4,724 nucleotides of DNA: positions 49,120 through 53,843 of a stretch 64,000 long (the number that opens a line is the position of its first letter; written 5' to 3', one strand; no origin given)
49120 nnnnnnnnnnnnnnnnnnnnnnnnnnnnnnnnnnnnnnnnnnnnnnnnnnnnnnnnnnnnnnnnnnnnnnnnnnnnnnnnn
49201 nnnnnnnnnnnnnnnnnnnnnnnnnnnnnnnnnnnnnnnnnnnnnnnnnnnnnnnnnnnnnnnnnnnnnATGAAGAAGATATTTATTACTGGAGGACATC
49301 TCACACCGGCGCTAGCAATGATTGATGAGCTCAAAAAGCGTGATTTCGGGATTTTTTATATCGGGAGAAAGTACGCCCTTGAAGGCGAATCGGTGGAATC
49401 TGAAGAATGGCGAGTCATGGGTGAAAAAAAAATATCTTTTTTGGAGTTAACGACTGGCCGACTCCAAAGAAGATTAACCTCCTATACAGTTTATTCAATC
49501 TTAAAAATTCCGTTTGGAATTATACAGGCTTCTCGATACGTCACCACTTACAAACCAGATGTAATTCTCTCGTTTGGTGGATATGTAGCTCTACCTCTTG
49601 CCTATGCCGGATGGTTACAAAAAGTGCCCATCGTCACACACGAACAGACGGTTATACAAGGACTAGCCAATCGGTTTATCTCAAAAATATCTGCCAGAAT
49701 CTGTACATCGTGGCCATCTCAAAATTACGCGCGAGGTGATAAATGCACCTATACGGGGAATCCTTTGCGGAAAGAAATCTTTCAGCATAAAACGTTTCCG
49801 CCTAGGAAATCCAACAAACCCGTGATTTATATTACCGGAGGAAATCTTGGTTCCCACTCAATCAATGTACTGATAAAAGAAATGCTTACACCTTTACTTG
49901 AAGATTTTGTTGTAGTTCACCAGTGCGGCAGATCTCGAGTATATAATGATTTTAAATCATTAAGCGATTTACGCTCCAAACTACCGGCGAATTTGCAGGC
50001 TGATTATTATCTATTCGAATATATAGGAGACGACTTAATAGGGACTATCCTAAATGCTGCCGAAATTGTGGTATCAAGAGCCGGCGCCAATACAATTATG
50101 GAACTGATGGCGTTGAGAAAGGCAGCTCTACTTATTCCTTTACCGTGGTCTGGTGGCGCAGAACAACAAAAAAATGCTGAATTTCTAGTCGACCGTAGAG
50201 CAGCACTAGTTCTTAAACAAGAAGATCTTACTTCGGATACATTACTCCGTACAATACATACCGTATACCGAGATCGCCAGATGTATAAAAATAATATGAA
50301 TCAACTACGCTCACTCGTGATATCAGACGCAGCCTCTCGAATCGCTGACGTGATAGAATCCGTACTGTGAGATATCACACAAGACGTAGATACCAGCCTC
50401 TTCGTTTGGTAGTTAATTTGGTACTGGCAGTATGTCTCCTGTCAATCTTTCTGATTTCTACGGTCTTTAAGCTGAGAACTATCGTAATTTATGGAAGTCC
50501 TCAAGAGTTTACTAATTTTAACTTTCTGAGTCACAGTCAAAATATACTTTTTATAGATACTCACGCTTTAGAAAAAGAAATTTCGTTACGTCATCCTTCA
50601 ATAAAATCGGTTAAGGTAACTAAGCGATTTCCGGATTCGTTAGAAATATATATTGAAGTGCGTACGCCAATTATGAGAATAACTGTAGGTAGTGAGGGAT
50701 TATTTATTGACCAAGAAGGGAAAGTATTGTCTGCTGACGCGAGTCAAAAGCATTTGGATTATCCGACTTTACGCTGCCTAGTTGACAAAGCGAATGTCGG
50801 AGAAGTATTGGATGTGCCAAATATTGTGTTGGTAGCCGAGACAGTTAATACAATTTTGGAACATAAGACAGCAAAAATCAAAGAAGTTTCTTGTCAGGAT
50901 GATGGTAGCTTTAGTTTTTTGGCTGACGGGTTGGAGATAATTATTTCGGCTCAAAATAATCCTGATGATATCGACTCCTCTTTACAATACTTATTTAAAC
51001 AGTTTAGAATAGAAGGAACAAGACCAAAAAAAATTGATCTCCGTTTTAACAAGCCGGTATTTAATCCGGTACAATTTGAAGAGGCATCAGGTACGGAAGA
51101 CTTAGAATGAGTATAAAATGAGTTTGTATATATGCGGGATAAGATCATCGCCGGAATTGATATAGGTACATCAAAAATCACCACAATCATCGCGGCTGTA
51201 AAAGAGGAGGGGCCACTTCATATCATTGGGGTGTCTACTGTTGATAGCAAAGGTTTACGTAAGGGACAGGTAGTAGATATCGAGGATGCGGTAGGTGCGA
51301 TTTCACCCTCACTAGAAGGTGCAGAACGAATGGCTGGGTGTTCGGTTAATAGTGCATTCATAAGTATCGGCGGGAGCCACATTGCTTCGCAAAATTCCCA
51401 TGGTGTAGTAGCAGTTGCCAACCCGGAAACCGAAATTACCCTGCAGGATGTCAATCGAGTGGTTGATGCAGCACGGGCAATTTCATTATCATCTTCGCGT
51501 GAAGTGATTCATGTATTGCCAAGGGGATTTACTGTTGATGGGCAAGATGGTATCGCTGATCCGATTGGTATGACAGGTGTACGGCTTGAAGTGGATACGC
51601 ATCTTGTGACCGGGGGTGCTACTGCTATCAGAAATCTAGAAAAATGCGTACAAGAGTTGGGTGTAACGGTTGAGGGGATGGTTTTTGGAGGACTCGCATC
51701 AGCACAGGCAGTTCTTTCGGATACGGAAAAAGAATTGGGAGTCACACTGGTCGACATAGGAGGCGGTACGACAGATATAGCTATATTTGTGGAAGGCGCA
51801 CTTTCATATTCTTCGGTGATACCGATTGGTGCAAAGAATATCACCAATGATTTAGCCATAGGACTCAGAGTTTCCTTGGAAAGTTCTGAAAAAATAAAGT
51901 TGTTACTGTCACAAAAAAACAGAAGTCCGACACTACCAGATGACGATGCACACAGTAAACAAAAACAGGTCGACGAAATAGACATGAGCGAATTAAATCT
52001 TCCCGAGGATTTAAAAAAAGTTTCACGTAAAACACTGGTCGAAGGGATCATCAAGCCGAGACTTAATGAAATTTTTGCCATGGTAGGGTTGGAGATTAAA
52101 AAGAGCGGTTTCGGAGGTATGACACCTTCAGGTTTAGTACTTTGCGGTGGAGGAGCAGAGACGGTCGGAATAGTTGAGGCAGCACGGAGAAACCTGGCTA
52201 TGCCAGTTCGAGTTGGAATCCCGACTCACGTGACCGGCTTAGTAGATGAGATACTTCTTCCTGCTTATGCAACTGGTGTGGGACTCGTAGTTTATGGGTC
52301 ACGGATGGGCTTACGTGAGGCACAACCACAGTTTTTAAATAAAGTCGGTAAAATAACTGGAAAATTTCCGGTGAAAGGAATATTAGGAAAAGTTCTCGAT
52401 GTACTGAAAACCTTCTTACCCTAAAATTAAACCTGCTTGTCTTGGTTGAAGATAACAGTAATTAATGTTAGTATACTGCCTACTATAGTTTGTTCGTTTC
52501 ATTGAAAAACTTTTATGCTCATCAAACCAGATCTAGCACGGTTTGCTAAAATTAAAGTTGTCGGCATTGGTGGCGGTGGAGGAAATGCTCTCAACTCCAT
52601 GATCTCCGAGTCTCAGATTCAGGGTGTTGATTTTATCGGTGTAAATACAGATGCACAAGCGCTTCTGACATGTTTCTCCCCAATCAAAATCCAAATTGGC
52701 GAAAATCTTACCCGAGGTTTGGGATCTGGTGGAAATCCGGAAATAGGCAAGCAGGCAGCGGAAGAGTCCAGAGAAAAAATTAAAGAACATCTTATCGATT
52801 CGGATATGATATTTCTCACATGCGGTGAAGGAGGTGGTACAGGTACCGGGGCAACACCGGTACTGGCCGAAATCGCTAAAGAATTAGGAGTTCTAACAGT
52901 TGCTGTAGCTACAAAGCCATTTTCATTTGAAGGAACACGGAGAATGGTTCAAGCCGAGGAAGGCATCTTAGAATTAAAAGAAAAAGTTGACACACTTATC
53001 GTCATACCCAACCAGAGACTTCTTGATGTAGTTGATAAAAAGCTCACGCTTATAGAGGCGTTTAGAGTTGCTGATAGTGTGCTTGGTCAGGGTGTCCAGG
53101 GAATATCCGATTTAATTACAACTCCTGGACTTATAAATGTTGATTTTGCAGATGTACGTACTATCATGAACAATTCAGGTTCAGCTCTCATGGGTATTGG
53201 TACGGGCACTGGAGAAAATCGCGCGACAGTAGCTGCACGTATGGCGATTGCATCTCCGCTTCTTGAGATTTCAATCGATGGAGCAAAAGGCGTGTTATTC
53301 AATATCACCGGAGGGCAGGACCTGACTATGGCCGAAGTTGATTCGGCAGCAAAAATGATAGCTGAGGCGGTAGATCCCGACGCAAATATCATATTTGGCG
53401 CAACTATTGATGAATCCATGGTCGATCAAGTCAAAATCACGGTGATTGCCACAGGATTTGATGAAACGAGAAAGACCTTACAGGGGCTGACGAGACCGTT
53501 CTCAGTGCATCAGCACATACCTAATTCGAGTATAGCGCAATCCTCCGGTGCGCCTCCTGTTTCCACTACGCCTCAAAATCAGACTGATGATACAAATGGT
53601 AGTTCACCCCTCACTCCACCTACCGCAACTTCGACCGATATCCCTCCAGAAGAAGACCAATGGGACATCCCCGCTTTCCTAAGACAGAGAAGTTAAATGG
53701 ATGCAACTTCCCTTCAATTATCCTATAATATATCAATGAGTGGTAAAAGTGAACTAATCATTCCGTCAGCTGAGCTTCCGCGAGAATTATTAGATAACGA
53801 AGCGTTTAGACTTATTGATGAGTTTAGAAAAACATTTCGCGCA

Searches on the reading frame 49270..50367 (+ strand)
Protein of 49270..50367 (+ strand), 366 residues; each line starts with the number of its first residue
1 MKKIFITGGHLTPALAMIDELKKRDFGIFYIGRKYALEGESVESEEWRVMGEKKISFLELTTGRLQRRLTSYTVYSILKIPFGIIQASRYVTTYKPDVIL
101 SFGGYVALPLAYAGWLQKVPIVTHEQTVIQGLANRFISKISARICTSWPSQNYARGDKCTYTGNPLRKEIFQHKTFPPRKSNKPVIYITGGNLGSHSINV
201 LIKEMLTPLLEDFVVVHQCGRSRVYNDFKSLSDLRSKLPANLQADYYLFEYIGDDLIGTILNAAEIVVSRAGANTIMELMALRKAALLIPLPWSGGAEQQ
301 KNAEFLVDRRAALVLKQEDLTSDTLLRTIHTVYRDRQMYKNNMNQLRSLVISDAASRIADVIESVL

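Call 44: search_protein_families(library=pfam, proteins=[window:49270-50367:+], max_evalue=0.001)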
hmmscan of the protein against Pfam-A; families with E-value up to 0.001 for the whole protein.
window:49270-50367:+ (366 aa): 3 families
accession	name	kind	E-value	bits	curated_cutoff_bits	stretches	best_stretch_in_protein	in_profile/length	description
PF04101.22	Glyco_tran_28_C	-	3.9e-27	95.7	22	1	185-354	1-162/166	Glycosyltransferase family 28 C-terminal domain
PF03033.26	Glyco_transf_28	-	4.3e-24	85.6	26.2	1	7-144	8-137/139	Glycosyltransferase family 28 N-terminal domain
PF00201.24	UDPGT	-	0.00013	21.3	19.5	1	236-349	314-421/499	UDP-glucoronosyl and UDP-glucosyl transferase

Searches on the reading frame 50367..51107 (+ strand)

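Call 44: search_protein_families(library=pfam, proteins=[window:50367-51107:+], max_evalue=0.001)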
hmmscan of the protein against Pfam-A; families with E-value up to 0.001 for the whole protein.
window:50367-51107:+ (247 aa): 2 families
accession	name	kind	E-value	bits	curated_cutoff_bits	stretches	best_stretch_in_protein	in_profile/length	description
PF08478.15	POTRA_1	-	3.9e-07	30.7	23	1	57-97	28-67/69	POTRA domain, FtsQ-type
PF03799.20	FtsQ_DivIB_C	-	7.1e-05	24.1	21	1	110-226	8-114/114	Cell division protein FtsQ/DivIB, C-terminal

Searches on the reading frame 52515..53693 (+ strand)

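Call 44: search_protein_families(library=pfam, proteins=[window:52515-53693:+], max_evalue=0.001)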
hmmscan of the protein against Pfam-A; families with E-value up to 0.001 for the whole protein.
window:52515-53693:+ (393 aa): 2 families
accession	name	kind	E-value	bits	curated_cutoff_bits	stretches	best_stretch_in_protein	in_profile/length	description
PF00091.31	Tubulin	-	3.1e-48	165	33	1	12-173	1-189/190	Tubulin/FtsZ family, GTPase domain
PF12327.13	FtsZ_C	-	1.2e-36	125.3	27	1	222-316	1-95/95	FtsZ family, C-terminal domain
